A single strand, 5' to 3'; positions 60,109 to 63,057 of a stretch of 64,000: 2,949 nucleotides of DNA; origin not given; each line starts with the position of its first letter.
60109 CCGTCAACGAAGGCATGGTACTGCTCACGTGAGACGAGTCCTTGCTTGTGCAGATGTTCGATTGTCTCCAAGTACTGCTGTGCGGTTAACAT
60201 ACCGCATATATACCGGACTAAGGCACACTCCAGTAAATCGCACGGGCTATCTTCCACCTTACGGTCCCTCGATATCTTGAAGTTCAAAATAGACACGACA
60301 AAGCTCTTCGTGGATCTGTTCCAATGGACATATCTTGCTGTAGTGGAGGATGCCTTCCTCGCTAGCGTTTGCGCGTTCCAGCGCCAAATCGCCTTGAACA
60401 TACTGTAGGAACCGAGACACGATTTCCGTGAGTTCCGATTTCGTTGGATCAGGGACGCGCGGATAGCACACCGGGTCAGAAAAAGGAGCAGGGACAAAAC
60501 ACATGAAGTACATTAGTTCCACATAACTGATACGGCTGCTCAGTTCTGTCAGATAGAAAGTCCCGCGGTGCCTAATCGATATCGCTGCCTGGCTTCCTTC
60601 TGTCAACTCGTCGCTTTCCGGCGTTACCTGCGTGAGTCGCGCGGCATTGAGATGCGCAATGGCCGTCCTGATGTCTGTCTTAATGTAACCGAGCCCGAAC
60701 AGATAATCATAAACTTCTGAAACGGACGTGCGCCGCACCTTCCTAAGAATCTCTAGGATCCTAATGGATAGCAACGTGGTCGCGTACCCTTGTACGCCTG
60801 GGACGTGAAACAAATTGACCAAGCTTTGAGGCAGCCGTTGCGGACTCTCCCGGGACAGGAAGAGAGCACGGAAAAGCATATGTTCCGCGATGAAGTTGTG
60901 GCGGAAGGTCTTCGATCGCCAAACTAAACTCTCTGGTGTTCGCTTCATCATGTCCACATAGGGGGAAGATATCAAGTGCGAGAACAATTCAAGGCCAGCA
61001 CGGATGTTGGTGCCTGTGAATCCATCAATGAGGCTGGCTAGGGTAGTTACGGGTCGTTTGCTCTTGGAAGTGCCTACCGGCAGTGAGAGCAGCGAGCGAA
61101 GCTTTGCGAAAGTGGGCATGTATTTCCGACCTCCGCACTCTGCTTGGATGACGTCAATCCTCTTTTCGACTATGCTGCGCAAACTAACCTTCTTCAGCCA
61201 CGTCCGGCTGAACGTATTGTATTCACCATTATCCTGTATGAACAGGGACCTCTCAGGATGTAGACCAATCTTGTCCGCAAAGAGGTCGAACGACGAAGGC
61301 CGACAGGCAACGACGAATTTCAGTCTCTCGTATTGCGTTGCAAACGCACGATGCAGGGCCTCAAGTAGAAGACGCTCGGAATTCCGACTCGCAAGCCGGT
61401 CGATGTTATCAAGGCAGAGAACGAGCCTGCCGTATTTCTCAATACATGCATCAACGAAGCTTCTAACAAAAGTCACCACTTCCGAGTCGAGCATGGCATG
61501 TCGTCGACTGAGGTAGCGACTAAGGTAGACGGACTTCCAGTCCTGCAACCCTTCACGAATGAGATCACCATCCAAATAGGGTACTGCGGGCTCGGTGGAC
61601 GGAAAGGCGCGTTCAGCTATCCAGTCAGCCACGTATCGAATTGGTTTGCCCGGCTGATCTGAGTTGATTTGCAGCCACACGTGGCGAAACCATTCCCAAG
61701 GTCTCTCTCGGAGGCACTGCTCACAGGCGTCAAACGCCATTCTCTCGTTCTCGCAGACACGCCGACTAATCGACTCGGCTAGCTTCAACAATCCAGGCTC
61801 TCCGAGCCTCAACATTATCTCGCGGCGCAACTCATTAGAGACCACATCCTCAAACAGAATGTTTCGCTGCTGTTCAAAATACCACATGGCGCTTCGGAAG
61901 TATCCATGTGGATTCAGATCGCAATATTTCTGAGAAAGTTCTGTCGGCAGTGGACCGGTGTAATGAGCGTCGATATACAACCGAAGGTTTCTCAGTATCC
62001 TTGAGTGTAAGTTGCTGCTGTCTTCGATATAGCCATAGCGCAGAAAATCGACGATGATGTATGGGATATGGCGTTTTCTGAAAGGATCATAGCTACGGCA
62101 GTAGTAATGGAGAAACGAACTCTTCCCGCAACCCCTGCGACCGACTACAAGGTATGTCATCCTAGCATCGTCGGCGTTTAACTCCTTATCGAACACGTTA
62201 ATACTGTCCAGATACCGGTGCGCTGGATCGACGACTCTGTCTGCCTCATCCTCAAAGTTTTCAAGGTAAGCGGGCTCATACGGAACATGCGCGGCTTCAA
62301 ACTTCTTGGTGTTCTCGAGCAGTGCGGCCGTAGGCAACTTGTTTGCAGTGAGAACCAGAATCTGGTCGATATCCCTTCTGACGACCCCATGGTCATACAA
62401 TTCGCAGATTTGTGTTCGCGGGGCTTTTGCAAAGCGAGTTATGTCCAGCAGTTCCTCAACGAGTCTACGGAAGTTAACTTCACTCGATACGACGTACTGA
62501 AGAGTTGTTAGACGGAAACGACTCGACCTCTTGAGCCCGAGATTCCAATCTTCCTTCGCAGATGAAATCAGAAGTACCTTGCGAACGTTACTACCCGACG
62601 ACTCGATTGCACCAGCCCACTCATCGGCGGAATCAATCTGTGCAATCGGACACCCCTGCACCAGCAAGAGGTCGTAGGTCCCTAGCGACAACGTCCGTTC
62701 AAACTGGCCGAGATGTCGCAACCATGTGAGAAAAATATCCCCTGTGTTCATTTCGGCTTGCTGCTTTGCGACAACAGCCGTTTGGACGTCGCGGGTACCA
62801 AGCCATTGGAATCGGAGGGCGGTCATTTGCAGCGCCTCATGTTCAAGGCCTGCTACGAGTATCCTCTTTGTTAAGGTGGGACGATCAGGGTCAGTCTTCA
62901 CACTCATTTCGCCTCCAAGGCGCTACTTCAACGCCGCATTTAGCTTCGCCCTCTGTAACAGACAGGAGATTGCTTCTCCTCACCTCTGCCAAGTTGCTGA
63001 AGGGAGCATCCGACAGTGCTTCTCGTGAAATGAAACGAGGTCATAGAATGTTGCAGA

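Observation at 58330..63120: Low-GC island carrying a two-gene operon (882-aa P-loop NTPase plus about 586-aa MBL-fold hydrolase) with no recognisable described family: candidate novel defence-like system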

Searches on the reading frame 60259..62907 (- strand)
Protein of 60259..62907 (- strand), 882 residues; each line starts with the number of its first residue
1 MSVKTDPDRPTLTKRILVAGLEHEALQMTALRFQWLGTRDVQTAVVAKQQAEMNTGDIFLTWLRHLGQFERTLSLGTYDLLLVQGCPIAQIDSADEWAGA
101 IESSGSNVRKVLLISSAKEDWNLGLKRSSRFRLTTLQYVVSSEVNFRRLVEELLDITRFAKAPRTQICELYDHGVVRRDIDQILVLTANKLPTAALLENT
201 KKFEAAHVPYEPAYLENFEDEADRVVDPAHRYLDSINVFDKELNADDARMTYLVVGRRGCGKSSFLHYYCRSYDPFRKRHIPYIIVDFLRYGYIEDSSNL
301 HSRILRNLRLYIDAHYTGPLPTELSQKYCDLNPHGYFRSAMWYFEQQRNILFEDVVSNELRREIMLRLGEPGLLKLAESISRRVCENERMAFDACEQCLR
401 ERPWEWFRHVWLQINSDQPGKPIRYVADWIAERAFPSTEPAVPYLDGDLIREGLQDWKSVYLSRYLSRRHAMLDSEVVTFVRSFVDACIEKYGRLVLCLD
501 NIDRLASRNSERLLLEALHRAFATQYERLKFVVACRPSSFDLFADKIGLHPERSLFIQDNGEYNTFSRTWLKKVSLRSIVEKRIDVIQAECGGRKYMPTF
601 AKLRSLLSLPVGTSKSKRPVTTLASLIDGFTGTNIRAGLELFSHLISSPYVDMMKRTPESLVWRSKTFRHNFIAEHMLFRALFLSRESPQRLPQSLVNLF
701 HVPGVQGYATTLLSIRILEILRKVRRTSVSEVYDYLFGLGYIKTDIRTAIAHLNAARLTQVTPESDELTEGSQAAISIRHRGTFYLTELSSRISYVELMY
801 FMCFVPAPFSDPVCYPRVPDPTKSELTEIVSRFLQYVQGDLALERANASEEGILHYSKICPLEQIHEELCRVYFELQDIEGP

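Call 3: search_protein_families(library=pfam, proteins=[window:60259-62907:-], max_evalue=1)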
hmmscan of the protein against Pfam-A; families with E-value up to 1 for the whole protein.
window:60259-62907:- (882 aa): 10 families
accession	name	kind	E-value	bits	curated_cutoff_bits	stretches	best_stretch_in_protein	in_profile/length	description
PF13191.12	AAA_16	-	0.0013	19.7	32.6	0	442-521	79-158/167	AAA ATPase domain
PF01637.24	ATPase_2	-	0.0086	16.3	33.2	0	247-278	18-49/225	ATPase domain predominantly from Archaea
PF07693.20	KAP_NTPase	-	0.011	15.4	20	1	256-534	27-189/293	KAP family P-loop domain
PF13401.12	AAA_22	-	0.013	16.2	27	0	251-309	7-59/130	AAA domain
PF13173.12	AAA_14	-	0.014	15.8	27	1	251-304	4-54/129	AAA domain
PF24883.2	NPHP3_N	-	0.076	13.6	24.8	0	486-536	117-164/164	Nephrocystin 3, N-terminal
PF00004.35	AAA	-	0.11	13.3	21.2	0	253-298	2-43/131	ATPase family associated with various cellular activities (AAA)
PF05729.18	NACHT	-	0.15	12.3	26.7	0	485-539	73-132/167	NACHT domain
PF00071.28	Ras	-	0.19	11.7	21.6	1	253-293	3-41/162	Ras family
PF05621.17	TniB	-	0.19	11.5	22.4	1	248-314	33-100/189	Bacterial TniB protein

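Call 4: search_protein_families(library=padloc, proteins=[window:60259-62907:-], max_evalue=1)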
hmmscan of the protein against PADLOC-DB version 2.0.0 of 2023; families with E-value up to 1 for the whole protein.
window:60259-62907:- (882 aa): 2 families
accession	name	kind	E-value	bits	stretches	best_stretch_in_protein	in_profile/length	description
PDLC04787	PDC-S01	-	0.0025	14.7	1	245-308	23-88/412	-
PDLC04140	mad8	-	0.034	11.7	1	251-436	29-133/314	mads_8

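Call 5: search_protein_families(library=ncbifam, proteins=[window:60259-62907:-], max_evalue=1)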
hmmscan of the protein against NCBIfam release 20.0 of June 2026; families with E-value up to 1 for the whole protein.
window:60259-62907:- (882 aa): 3 families
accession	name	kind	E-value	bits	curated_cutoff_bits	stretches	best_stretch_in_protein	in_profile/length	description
NF047389.1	ATPase_Sll1717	subfamily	1.6e-08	34.2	75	2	482-586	175-275/454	P-loop ATPase, Sll1717 family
TIGR03420.1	DnaA_homol_Hda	equivalog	0.071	12.6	194.8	0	243-275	33-64/226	DnaA regulatory inactivator Hda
TIGR02928.1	TIGR02928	subfamily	0.17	10.7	181.3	1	482-525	118-161/366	orc1/cdc6 family replication initiation protein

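Call 6: find_homologous_proteins(query=window:60259-62907:-)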
Query window:60259-62907:- (882 aa): 1 proteins with E <= 0.001 among 8000 candidates.
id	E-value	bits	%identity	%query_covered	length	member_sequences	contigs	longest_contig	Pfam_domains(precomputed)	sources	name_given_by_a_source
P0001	0.0e+0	2021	100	100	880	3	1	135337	-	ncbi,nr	ncbi:MAG TPA: hypothetical protein VL486_00790 [Verrucomicrobiae bacterium]|nr:hypothetical protein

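Call 22: find_homologous_proteins(query=A1, max_evalue=0.01)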
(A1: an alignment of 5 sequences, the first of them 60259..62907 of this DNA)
Query A1 (5 sequences) (882 aa, profile of the alignment): 1 proteins with E <= 0.01 among 8000 candidates.
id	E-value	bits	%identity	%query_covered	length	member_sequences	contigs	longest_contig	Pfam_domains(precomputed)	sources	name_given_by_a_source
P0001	5.3e-191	653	100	100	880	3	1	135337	-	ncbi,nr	ncbi:MAG TPA: hypothetical protein VL486_00790 [Verrucomicrobiae bacterium]|nr:hypothetical protein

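Call 24: find_related_loci(query=A1, collection=genome_contigs, flank=10000)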
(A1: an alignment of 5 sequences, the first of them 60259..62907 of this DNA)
Query A1 (882 aa) in genome_contigs; peptide patterns used: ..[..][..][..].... (x = any residue, [..] = any of these).
19 stretches matched a pattern; 1 encode a relative of the query (tblastn E <= 1e-3); 1 distinct loci.
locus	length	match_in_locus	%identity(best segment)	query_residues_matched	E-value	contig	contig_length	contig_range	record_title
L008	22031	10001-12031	34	179-873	3e-118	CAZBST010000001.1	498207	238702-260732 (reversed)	MAG TPA_asm: uncultured Pirellulales bacterium isolate SRP323688_co1_230 genome assembly, contig: NODE_13_length_498207_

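Call 25: find_related_loci(query=A1, collection=metagenome_contigs, flank=10000)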
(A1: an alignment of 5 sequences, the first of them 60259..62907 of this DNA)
Query A1 (882 aa) in metagenome_contigs; peptide patterns used: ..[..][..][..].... (x = any residue, [..] = any of these).
48 stretches matched a pattern; 1 encode a relative of the query (tblastn E <= 1e-3); 1 distinct loci.
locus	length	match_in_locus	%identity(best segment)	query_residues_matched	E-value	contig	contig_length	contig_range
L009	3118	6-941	35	570-879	2e-54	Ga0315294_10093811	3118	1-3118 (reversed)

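Call 26: find_related_loci(query=A1, collection=viral_contigs, flank=10000)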
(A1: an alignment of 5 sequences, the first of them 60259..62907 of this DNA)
Query A1 (882 aa) in viral_contigs; peptide patterns used: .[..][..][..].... (x = any residue, [..] = any of these).
20 stretches matched a pattern, but none encodes a relative of the query by tblastn (E <= 1e-3).

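Call 32: search_solved_structures(query=A1, max_evalue=10, show_alignments=2)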
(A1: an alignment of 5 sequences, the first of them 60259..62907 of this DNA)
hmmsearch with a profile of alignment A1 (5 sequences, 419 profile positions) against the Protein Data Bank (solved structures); distinct sequences matched with E-value up to 10: 1.
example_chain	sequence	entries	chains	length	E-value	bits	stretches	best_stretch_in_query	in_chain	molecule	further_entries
9v2v_I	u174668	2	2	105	0.15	14.1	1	7-53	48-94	Transcriptional regulatory protein PHO23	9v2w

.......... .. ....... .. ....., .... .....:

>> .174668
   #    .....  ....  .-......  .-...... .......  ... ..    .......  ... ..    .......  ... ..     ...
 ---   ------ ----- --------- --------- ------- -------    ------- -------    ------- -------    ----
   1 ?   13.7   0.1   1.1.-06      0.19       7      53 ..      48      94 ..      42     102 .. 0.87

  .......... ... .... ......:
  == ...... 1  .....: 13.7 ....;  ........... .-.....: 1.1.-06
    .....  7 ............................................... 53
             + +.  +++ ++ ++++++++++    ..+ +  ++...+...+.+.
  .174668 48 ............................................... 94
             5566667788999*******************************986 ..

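Call 51: search_protein_families(library=phrogs, proteins=[window:60259-62907:-], max_evalue=1)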
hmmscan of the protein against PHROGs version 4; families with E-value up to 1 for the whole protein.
window:60259-62907:- (882 aa): 3 families
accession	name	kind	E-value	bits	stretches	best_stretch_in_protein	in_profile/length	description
phrog_14719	-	unknown function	4.2e-08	32.7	1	626-801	564-743/833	-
phrog_22417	-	unknown function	0.18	12.3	1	276-364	191-278/291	-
phrog_5846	-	DNA, RNA and nucleotide metabolism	0.48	10.6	1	243-273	32-62/380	clamp loader of DNA polymerase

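Call 52: search_protein_representatives(protein=window:60259-62907:-)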
Query: 882 residues. Proteins with E-value up to 0.001 (for the whole library): 28; up to 1e-10: 18; up to 1e-30: 13. The best 28 are listed.
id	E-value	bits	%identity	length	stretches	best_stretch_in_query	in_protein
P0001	0.0e+00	2021.4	100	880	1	3-882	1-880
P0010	3.5e-129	448.8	34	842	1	68-879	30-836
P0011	4.1e-113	395.6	34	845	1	150-876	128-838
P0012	4.8e-94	332.5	31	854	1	189-880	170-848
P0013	6.5e-90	318.9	31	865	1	187-881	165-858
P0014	3.2e-81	290.1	34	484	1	400-879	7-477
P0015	4.0e-65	236.9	29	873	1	180-879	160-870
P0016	6.0e-62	226.4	31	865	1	231-878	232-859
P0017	2.4e-59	217.7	29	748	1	192-875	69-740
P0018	1.4e-47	178.9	31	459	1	421-879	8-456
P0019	5.2e-45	170.3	33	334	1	566-876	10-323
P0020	2.4e-40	154.9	36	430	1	202-434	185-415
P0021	1.8e-32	128.8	34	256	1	634-878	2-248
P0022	5.7e-24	100.7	29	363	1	76-323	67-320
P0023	1.5e-23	99.4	26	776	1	234-798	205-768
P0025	1.1e-13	66.7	29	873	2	248-322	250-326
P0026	1.4e-12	63.0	28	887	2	247-326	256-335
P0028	1.4e-08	49.8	23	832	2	483-799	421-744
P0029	2.4e-08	49.1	24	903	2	474-839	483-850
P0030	1.7e-06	42.9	25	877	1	249-806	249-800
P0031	1.1e-05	40.2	27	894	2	242-319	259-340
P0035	3.5e-04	35.3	26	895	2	247-340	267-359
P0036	7.7e-04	34.1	26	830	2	621-844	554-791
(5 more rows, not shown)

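Call 53: find_encoding_contigs(protein=P0010, flank=8000, max_places=3)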
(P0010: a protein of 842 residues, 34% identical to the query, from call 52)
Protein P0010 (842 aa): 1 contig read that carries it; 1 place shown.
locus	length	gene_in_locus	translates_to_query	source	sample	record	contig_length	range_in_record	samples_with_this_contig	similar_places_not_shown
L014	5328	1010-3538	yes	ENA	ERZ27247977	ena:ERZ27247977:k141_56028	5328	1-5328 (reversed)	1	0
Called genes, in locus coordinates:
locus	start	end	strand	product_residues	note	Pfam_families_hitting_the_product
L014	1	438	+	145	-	?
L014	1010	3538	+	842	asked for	-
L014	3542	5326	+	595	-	?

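Call 55: find_encoding_contigs(protein=P0025, flank=8000, max_places=4)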
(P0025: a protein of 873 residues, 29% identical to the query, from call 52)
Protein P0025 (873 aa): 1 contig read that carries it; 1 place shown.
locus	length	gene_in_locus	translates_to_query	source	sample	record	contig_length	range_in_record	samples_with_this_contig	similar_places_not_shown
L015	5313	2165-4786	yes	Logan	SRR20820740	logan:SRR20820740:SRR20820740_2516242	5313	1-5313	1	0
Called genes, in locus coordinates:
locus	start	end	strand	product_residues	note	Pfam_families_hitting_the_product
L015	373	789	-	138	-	-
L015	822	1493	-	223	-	-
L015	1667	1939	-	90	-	-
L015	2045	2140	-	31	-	-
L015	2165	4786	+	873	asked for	PF13191:AAA_16 (faint), PF13401:AAA_22 (faint)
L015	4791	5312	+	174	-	?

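Call 56: find_encoding_contigs(protein=P0028, flank=8000, max_places=4)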
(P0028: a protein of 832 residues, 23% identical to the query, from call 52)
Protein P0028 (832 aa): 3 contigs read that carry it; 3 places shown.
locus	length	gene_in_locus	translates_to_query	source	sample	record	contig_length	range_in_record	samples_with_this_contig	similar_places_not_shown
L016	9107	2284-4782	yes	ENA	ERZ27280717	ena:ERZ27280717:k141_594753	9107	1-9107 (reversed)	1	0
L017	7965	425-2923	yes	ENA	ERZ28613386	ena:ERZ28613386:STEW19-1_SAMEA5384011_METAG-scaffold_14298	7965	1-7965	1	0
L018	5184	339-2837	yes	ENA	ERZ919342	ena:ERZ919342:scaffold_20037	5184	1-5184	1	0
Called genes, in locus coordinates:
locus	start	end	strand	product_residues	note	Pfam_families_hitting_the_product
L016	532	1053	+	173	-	-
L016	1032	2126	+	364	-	PF13102:Phage_int_SAM_5, PF00589:Phage_integrase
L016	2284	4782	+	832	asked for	-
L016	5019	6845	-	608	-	PF00580:UvrD-helicase, PF01443:Viral_helicase1 (faint), PF13245:AAA_19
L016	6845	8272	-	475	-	PF13175:AAA_15, PF13304:AAA_21, PF20469:OLD-like_TOPRIM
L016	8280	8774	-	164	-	PF02463:SMC_N, PF11398:DUF2813, PF13175:AAA_15, PF13476:AAA_23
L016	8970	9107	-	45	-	?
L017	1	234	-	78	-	?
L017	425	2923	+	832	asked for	-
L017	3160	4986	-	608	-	PF00580:UvrD-helicase, PF01443:Viral_helicase1 (faint), PF13245:AAA_19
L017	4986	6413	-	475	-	PF13175:AAA_15, PF13304:AAA_21, PF20469:OLD-like_TOPRIM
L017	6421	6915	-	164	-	PF02463:SMC_N, PF11398:DUF2813, PF13175:AAA_15, PF13476:AAA_23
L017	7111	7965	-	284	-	?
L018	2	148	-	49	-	?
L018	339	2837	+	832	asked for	-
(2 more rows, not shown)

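Call 57: find_encoding_contigs(protein=P0023, flank=8000, max_places=4)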
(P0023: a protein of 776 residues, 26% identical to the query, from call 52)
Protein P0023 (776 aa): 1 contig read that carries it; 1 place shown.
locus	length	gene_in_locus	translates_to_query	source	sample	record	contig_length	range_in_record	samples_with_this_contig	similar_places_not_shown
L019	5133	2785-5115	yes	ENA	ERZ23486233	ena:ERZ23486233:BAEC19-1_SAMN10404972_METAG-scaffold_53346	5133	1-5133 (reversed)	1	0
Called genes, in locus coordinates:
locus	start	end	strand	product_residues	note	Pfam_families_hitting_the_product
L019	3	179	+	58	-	?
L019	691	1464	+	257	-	-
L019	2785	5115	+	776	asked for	PF13191:AAA_16 (faint)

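Call 61: list_cluster_members(proteins=[P0012, P0013, P0015, P0016, P0017, P0026, P0029, P0030, P0031, P0035])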
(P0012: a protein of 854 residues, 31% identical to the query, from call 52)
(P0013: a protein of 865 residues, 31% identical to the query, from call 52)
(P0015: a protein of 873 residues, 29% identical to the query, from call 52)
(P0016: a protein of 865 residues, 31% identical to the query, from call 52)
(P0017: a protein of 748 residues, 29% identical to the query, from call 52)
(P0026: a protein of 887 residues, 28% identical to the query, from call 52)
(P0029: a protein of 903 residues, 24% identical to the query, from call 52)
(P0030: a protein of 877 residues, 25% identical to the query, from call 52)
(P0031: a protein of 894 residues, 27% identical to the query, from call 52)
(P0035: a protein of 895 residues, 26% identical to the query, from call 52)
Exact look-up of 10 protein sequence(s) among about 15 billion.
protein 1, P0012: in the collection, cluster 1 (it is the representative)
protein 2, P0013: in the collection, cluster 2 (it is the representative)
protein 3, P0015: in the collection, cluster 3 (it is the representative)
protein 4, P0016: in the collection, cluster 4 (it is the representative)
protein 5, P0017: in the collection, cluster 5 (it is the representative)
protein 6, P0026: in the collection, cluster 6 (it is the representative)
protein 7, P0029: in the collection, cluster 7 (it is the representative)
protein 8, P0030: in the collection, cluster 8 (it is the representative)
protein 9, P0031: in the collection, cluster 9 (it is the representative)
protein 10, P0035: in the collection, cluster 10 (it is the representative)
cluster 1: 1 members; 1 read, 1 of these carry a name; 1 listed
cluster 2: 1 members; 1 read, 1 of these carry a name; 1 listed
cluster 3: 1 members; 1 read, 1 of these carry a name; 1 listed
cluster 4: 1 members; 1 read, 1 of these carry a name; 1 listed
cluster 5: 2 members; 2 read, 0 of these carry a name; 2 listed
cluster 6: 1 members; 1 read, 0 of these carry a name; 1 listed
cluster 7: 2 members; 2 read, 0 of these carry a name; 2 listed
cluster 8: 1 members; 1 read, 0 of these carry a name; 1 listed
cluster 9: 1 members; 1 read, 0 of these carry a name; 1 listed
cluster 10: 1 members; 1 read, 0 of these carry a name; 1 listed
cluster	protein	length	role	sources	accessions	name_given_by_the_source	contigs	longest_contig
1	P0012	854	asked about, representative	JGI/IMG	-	hypothetical protein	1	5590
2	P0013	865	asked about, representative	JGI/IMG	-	hypothetical protein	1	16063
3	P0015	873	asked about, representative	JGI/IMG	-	hypothetical protein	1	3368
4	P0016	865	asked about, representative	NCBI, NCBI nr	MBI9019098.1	MAG: hypothetical protein JEZ07_17745 [Phycisphaerae bacterium] | hypothetical protein [Phycisphaerae bacterium]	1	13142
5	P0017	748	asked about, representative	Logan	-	-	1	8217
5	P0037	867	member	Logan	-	-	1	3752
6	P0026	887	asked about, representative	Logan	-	-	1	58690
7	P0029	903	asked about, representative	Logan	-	-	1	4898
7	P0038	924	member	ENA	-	-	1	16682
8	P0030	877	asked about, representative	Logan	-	-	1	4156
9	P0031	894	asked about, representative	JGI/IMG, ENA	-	-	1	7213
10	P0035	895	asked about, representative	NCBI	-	-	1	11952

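Call 62: find_encoding_contigs(protein=P0026, flank=10000, max_places=2)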
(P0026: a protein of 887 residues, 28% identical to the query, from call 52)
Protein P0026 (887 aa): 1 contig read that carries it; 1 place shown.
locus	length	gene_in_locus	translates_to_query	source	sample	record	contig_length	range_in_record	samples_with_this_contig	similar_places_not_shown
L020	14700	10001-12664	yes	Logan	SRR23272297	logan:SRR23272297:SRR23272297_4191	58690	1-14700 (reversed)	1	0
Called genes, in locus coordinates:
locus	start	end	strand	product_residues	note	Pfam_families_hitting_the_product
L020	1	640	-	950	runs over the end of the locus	PF08751:TrwC, PF13604:AAA_30, PF13245:AAA_19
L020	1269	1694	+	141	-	-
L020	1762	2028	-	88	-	-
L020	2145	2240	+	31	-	-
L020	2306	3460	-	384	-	PF10134:RPA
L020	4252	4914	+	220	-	PF01656:CbiA, PF06564:CBP_BcsQ (faint), PF09140:MipZ (weak), PF10609:ParA (weak), PF13614:AAA_31 (weak)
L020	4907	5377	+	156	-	-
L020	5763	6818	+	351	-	PF05063:MT-A70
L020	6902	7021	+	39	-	-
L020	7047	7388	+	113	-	-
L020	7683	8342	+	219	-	PF11154:DUF2934 (weak)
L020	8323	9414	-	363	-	PF01869:BcrAD_BadFG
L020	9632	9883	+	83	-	-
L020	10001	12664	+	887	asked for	PF13401:AAA_22 (faint)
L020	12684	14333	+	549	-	-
